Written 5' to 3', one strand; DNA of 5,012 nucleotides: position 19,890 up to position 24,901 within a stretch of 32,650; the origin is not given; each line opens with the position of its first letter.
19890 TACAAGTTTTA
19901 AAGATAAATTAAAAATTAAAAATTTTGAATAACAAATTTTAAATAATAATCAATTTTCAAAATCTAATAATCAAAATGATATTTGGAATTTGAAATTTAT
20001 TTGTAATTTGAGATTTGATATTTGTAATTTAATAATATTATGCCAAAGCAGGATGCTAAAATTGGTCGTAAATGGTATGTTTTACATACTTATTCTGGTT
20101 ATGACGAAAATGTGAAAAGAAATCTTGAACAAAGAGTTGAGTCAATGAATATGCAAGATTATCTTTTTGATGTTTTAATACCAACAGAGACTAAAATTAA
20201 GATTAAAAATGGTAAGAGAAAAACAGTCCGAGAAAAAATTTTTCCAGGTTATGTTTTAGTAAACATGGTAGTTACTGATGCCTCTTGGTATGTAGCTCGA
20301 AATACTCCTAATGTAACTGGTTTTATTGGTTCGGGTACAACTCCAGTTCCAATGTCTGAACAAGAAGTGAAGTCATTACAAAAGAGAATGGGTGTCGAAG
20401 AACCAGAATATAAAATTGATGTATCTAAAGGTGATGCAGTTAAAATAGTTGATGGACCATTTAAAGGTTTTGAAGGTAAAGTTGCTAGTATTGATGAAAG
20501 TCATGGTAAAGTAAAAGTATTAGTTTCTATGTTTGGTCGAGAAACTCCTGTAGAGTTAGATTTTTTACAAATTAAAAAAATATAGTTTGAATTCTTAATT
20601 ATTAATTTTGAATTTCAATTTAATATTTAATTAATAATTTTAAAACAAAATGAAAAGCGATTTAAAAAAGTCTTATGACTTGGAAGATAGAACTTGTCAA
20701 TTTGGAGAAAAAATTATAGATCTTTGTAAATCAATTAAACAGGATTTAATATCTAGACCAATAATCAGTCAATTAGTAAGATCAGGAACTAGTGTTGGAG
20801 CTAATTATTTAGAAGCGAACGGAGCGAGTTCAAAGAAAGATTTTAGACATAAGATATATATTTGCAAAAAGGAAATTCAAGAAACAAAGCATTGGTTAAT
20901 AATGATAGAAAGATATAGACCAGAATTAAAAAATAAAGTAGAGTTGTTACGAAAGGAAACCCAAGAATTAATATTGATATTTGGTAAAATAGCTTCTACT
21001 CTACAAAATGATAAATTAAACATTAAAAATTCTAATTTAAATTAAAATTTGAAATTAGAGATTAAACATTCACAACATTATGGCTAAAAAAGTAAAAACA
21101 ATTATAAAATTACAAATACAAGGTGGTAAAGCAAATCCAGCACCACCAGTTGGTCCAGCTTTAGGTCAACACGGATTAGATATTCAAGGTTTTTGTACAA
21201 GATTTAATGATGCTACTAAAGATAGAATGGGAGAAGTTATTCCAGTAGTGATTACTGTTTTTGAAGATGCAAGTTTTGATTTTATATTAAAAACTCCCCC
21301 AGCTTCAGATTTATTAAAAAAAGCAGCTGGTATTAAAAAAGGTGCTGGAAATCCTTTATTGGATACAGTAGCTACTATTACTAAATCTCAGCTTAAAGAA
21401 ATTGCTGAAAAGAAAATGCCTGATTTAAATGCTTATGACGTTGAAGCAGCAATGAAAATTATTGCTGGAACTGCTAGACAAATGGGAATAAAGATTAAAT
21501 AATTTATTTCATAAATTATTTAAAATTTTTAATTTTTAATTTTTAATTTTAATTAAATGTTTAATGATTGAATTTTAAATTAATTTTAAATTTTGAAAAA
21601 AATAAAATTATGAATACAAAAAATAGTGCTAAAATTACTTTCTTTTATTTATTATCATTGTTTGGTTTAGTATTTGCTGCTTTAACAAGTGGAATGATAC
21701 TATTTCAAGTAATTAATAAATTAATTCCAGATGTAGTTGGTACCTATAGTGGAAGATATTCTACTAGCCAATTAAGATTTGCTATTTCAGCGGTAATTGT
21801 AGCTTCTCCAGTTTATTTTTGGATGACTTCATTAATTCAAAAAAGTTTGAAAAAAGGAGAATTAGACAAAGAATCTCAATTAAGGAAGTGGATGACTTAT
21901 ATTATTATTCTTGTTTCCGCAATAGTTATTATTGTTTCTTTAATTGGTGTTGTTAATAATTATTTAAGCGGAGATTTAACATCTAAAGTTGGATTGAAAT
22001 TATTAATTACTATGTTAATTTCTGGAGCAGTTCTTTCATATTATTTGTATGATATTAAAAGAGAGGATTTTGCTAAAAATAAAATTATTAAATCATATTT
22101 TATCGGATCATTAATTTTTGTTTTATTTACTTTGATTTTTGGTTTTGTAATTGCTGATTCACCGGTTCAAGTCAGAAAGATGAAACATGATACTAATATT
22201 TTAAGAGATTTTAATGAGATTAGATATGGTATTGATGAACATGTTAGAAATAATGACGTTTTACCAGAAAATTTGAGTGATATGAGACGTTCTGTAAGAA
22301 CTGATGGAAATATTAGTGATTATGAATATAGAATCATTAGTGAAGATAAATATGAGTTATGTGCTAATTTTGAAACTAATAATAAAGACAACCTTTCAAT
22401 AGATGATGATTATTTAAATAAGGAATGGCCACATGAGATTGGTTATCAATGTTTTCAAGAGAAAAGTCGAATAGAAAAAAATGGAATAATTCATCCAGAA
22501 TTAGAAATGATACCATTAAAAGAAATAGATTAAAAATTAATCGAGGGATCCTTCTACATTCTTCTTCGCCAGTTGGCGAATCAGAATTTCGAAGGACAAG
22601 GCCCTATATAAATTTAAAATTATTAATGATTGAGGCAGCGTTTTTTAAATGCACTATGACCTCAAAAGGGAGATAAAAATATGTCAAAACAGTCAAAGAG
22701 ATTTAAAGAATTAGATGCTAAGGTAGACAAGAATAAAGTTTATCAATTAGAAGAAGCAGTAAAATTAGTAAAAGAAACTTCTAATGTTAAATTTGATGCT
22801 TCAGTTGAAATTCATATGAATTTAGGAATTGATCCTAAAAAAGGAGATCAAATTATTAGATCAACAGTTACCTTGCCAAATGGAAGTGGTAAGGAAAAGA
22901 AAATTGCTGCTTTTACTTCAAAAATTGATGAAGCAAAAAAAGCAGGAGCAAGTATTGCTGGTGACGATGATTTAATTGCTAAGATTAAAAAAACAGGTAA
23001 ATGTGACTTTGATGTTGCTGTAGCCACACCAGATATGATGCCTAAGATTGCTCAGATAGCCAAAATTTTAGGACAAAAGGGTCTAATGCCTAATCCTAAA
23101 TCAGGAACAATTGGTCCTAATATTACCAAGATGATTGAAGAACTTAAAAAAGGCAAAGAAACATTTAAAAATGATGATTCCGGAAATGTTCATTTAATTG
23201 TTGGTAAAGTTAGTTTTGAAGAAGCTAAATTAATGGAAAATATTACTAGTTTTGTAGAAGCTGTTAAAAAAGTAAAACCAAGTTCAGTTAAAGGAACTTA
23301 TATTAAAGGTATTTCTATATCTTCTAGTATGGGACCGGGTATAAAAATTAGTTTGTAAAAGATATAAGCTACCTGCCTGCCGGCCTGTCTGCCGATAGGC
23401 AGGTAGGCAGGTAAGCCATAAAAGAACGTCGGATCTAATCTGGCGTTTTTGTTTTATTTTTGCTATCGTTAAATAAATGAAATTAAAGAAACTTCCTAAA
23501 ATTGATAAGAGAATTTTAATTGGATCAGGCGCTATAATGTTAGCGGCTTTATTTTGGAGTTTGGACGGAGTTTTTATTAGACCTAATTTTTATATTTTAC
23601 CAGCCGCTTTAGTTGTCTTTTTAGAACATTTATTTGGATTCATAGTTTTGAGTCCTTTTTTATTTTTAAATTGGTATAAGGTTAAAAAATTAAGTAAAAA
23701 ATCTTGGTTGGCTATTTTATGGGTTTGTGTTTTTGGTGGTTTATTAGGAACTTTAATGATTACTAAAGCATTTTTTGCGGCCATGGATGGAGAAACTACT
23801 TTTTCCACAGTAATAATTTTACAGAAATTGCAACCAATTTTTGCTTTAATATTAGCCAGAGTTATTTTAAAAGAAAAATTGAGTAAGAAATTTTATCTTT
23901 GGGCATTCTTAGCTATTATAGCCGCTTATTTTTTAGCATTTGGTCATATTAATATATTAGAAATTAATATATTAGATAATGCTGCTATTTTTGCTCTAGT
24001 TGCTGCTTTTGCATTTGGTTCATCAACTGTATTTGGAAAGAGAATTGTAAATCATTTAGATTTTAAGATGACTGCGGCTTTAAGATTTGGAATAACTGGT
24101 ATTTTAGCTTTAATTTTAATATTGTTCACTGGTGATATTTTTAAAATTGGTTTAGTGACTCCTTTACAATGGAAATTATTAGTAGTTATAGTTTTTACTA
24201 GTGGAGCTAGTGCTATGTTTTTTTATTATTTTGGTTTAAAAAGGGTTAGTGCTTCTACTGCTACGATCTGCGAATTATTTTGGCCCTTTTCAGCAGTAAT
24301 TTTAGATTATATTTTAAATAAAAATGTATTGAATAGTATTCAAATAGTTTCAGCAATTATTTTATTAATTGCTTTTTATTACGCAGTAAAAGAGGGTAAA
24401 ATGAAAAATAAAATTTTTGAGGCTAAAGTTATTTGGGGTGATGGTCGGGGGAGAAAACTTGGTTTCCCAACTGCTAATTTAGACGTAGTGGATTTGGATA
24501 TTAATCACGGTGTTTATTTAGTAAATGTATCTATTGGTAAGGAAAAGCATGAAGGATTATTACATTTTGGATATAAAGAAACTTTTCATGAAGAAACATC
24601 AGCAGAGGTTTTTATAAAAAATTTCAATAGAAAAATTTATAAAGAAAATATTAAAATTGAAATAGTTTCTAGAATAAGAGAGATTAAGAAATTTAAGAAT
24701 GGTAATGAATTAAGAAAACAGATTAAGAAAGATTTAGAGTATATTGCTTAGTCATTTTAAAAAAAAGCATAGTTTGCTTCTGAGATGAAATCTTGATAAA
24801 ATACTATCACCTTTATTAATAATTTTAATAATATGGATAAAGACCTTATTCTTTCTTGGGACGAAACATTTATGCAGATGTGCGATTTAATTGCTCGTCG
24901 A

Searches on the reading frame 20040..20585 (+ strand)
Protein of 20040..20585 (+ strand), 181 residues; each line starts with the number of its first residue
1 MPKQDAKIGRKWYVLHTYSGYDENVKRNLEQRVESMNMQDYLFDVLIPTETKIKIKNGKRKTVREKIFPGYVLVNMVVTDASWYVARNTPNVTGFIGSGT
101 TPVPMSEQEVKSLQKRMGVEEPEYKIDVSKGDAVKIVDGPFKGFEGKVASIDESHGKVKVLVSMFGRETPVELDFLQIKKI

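Call 65: search_protein_families(library=pfam, proteins=[window:20040-20585:+])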
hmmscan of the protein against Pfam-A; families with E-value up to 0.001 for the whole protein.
window:20040-20585:+ (181 aa): 5 families
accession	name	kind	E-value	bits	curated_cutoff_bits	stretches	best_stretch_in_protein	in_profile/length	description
PF02357.24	NusG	-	7.1e-30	103.8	22.2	1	11-113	2-92/93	Transcription termination factor nusG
PF00467.35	KOW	-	2.4e-08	33.9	22.3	1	130-160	1-29/32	KOW motif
PF23284.2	KOW2_Spt5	-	8.1e-05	22.8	28.9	1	130-180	1-49/50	Transcription elongation factor SPT5, second KOW domain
PF23291.1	KOW4_SPT5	-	0.0002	21.7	27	1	127-151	8-32/55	Transcription elongation factor SPT5, fourth KOW domain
PF23287.1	KOW7_SPT5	-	0.00021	21.5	27.1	1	129-160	4-35/52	Transcription elongation factor SPT5, seventh KOW domain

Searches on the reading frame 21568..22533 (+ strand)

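Call 65: search_protein_families(library=pfam, proteins=[window:21568-22533:+])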
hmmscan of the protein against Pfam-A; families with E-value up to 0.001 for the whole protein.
window:21568-22533:+ (321 aa): 1 family
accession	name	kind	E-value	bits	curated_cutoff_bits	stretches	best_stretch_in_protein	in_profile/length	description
PF18920.5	DUF5671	-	6.5e-21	75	28.4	1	25-156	3-129/132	Domain of unknown function (DUF5671)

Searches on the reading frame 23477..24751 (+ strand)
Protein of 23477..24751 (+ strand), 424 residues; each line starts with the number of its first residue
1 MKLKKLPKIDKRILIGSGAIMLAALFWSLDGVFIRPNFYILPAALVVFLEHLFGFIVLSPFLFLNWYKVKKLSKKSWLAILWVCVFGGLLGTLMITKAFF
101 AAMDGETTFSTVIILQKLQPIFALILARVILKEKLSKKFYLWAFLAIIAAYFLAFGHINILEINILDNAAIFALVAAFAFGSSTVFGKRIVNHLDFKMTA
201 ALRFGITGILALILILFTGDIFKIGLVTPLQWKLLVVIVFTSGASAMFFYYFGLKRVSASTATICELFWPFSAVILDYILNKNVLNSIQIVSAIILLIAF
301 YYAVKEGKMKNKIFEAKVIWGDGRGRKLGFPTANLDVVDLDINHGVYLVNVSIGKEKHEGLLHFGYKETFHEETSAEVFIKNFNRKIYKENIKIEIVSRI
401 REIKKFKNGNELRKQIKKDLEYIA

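Call 65: search_protein_families(library=pfam, proteins=[window:23477-24751:+])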
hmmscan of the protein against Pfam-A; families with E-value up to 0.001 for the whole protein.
window:23477-24751:+ (424 aa): 2 families
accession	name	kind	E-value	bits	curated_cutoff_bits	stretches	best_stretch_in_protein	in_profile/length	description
PF00892.27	EamA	-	7.2e-33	114.2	28.2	2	169-301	3-131/135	EamA-like transporter family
PF01687.23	Flavokinase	-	3.8e-29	101.9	19.6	1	314-422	7-119/124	Riboflavin kinase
